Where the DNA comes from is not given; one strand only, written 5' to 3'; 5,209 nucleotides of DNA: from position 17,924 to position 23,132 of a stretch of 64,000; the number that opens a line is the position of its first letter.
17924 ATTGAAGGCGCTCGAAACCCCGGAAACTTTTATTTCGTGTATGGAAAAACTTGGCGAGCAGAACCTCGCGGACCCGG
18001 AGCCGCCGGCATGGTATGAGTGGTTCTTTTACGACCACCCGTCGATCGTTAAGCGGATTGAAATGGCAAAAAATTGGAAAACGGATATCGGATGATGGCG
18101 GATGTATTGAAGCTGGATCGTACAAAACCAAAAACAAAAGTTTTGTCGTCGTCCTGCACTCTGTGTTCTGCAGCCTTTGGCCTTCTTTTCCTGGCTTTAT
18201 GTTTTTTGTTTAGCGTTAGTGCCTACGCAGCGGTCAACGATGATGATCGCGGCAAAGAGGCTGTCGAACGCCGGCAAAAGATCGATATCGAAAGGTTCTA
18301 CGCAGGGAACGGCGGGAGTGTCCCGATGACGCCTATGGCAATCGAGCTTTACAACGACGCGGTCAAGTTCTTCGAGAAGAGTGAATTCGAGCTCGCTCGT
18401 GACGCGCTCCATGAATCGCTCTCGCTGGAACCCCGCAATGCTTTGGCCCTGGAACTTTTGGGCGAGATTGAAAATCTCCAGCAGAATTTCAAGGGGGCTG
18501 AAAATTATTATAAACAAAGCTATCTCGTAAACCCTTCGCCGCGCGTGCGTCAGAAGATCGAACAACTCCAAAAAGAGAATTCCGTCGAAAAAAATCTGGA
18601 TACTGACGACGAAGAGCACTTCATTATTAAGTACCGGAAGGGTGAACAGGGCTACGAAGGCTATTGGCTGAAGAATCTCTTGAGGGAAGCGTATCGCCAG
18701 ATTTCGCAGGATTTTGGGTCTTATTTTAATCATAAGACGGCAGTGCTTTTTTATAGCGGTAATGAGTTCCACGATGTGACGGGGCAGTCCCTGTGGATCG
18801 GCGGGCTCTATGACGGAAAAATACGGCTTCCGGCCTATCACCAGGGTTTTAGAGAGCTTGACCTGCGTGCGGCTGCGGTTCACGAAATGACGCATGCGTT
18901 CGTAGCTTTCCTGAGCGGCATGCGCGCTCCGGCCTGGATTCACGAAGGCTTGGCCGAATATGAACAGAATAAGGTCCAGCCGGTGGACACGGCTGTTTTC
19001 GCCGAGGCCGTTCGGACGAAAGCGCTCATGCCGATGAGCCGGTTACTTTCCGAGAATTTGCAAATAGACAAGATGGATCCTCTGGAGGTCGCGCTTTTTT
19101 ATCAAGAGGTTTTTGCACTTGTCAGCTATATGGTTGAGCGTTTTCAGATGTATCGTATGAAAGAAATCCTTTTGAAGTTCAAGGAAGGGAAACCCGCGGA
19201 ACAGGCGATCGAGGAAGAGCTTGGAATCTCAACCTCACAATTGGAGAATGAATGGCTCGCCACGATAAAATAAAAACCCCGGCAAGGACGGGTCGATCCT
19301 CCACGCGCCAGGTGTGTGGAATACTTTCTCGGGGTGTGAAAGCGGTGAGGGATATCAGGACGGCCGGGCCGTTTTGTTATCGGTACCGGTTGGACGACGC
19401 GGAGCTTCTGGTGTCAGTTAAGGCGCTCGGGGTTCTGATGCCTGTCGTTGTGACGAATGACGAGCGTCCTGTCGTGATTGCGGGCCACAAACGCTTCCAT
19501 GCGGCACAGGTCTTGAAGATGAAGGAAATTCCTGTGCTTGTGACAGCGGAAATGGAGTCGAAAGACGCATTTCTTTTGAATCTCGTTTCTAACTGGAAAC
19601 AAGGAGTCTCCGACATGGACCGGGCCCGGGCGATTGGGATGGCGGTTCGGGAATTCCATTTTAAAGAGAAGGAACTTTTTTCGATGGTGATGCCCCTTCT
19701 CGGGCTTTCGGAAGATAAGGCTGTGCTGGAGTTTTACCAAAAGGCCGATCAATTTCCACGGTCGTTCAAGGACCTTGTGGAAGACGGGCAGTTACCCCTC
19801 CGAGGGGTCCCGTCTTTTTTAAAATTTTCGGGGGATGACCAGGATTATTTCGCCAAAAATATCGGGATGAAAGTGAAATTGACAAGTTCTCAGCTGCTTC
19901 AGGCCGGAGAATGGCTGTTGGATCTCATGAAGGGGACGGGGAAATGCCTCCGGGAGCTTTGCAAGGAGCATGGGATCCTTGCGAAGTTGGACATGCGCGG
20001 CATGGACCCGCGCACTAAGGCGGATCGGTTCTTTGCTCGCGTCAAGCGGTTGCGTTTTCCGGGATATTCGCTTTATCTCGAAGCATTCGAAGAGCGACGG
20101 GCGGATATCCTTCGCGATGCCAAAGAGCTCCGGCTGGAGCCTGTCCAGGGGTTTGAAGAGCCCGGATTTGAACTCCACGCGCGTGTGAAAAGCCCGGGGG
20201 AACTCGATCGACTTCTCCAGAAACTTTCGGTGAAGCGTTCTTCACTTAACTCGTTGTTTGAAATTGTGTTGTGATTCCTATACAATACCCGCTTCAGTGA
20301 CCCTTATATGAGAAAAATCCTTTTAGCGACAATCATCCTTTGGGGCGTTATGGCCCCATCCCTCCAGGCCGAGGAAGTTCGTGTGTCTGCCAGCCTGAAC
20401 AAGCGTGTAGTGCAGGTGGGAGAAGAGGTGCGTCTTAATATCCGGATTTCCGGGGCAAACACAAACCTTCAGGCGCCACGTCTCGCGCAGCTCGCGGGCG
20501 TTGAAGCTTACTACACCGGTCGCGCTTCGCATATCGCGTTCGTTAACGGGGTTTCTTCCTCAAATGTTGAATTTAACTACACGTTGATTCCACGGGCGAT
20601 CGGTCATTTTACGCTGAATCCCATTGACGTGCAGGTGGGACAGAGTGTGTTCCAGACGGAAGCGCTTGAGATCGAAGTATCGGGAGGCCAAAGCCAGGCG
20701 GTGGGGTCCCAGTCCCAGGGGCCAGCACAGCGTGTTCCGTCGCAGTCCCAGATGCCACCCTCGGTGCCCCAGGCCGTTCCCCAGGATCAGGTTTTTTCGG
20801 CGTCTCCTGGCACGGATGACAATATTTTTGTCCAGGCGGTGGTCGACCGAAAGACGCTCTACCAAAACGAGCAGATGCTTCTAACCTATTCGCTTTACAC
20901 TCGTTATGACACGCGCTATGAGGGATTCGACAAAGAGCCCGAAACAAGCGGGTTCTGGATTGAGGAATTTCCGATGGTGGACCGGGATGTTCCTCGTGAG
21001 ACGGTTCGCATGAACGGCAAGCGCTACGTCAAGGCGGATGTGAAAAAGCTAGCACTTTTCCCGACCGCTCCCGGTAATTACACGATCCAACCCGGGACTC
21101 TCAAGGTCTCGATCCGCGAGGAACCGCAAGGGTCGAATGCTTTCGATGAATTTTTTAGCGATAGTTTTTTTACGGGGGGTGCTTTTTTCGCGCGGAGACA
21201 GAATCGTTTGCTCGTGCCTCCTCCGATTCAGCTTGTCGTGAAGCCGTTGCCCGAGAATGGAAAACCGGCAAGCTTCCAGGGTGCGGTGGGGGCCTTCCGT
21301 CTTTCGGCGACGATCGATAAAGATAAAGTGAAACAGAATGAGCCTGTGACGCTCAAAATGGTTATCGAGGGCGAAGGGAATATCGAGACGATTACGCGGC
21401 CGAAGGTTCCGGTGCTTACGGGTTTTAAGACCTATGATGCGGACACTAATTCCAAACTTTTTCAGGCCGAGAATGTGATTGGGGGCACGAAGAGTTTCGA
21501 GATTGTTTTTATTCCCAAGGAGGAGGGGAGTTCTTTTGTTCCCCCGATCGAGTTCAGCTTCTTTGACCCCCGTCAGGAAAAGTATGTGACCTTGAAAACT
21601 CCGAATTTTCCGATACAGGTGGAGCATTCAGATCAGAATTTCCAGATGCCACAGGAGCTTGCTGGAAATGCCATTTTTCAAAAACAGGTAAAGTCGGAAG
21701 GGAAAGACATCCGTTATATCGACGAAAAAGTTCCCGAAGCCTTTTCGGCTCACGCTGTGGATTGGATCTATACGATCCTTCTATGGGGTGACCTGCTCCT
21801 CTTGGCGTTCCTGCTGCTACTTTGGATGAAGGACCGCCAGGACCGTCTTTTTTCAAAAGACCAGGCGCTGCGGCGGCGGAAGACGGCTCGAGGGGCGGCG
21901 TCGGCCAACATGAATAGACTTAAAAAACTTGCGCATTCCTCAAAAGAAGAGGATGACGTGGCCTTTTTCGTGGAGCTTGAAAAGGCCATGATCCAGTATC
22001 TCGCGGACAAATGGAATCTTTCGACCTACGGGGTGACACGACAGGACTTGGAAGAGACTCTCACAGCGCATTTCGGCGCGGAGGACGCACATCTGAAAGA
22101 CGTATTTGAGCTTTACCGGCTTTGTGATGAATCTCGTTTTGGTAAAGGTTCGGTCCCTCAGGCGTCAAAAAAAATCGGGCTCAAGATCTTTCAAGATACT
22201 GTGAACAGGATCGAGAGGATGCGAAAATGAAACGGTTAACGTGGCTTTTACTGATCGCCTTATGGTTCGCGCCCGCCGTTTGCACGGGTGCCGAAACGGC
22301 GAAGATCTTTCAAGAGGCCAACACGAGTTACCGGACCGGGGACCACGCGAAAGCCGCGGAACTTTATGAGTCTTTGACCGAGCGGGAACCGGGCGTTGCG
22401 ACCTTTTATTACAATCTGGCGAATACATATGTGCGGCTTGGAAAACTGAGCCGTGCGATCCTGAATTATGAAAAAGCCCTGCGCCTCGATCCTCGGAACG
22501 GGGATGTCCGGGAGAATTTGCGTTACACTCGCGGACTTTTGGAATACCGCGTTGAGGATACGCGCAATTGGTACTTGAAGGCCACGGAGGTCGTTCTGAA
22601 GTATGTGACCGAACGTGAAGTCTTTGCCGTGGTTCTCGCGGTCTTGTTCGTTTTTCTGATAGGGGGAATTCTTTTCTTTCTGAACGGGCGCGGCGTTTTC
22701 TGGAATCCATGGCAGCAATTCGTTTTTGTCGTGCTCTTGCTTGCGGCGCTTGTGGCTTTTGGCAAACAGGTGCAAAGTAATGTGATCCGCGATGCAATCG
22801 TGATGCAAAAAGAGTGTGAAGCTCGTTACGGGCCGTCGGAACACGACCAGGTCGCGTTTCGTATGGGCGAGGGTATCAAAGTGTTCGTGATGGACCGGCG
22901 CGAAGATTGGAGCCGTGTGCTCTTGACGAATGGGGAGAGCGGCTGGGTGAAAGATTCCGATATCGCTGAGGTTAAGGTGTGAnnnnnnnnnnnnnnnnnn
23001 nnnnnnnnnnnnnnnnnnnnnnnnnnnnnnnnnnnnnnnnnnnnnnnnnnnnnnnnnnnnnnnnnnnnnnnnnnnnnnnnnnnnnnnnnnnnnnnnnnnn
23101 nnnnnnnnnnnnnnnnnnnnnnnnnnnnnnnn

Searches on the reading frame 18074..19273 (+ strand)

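Call 61: search_protein_families(library=pfam, proteins=[window:18074-19273:+], max_evalue=0.00001)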
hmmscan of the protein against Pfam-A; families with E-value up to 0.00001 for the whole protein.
window:18074-19273:+ (399 aa): 1 family
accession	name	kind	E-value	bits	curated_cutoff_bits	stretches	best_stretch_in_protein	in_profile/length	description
PF13485.12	Peptidase_MA_2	-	1.8e-14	54.4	32.4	1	265-398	67-199/201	Peptidase MA superfamily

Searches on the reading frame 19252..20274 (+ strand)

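Call 61: search_protein_families(library=pfam, proteins=[window:19252-20274:+], max_evalue=0.00001)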
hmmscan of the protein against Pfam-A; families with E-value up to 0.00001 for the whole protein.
window:19252-20274:+ (340 aa): 1 family
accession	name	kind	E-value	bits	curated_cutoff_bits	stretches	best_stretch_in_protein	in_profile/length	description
PF02195.25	ParB_N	-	7.3e-08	32.8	26.3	1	50-114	28-93/95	ParB N-terminal domain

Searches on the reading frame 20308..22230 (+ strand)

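Call 61: search_protein_families(library=pfam, proteins=[window:20308-22230:+], max_evalue=0.00001)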
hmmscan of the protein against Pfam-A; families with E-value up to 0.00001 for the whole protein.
window:20308-22230:+ (640 aa): 1 family
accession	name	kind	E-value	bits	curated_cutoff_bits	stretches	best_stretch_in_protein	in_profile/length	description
PF13584.12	BatD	-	1.9e-38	131.5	24.1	2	28-124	1-92/92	BatD DUF11 like domain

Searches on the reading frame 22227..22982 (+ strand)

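Call 61: search_protein_families(library=pfam, proteins=[window:22227-22982:+], max_evalue=0.00001)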
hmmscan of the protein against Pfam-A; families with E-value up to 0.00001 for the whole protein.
window:22227-22982:+ (251 aa): 11 families
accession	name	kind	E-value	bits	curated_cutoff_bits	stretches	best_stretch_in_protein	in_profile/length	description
PF07719.23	TPR_2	-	1e-12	47.5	27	1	58-91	1-34/34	Tetratricopeptide repeat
PF00515.34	TPR_1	-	1.5e-10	40.9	27.8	1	60-91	3-34/34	Tetratricopeptide repeat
PF13181.12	TPR_8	-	4.7e-10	39.3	25.7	1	58-91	1-34/34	Tetratricopeptide repeat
PF13414.12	TPR_11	-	1.6e-09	37.7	26.8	1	66-98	2-34/42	TPR repeat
PF13432.12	TPR_16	-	3.6e-09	37.3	32.7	1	29-90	2-63/65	Tetratricopeptide repeat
PF13428.12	TPR_14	-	8.1e-09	35.7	23.5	0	61-98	4-41/44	Tetratricopeptide repeat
PF13431.12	TPR_17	-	7.7e-08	32.5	24.4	0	46-78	1-33/34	Tetratricopeptide repeat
PF06347.19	SH3_4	-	3.2e-07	30.4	24.1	1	198-246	6-54/56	Bacterial SH3 domain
PF14559.12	TPR_19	-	3.9e-07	30.7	25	0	38-78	5-45/68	Tetratricopeptide repeat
PF13424.12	TPR_12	-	1.5e-06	28.7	30.1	1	40-88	26-75/77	Tetratricopeptide repeat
PF13176.12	TPR_7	-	2.1e-06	27.8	27.9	0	62-93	3-34/36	Tetratricopeptide repeat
